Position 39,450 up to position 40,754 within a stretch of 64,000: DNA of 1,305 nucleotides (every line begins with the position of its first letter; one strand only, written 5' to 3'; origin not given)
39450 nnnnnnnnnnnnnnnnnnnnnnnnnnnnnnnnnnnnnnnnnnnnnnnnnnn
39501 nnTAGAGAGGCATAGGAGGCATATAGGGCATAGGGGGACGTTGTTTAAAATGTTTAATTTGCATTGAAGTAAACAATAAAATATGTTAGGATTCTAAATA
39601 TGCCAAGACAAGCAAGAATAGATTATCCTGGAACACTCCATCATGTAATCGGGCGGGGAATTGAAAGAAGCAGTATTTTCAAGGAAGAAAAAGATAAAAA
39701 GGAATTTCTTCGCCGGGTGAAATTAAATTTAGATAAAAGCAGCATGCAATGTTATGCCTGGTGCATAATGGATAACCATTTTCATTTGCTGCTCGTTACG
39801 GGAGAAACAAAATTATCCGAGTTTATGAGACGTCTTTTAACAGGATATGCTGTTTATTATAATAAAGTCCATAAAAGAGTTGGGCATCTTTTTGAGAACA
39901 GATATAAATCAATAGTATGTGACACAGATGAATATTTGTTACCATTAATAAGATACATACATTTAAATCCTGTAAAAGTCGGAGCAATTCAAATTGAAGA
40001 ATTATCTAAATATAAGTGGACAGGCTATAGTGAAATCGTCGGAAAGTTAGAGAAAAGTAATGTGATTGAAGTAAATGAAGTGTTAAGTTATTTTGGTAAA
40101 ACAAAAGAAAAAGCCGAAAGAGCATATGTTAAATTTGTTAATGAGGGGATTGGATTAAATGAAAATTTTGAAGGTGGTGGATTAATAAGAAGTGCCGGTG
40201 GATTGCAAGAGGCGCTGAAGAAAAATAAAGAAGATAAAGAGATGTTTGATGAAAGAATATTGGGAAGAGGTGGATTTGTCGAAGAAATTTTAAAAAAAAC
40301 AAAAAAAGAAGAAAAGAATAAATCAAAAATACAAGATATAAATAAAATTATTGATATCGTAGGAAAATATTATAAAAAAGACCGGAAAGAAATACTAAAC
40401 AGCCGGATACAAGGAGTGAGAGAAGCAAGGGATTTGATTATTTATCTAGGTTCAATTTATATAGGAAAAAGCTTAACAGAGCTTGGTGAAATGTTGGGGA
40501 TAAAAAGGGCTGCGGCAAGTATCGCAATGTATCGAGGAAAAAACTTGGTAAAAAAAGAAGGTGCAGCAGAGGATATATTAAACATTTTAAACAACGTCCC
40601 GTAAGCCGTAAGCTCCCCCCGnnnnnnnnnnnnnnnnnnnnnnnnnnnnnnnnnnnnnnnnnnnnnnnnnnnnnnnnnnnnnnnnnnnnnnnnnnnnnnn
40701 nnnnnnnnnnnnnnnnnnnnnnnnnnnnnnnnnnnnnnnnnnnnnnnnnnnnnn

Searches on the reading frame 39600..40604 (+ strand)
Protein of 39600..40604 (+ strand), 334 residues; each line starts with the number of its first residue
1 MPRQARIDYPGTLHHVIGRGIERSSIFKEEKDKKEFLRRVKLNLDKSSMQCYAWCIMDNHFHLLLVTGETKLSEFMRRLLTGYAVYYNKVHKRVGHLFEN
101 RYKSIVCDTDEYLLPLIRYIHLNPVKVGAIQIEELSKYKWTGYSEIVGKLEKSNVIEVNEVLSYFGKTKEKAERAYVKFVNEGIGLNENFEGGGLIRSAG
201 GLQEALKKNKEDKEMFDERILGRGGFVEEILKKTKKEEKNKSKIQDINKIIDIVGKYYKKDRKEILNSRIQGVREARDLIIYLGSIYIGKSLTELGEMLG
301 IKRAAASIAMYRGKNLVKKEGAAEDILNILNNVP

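Call 65: search_protein_families(library=pfam, proteins=[window:39600-40604:+], max_evalue=0.01)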
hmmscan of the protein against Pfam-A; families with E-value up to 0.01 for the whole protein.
window:39600-40604:+ (334 aa): 2 families
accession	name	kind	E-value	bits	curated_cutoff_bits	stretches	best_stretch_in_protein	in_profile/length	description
PF01797.21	Y1_Tnp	-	3.7e-10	40.4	23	1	15-121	8-119/121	Transposase IS200 like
PF08299.17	Bac_DnaA_C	-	4.8e-07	30.1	31.5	1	247-303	1-58/69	Bacterial dnaA protein helix-turn-helix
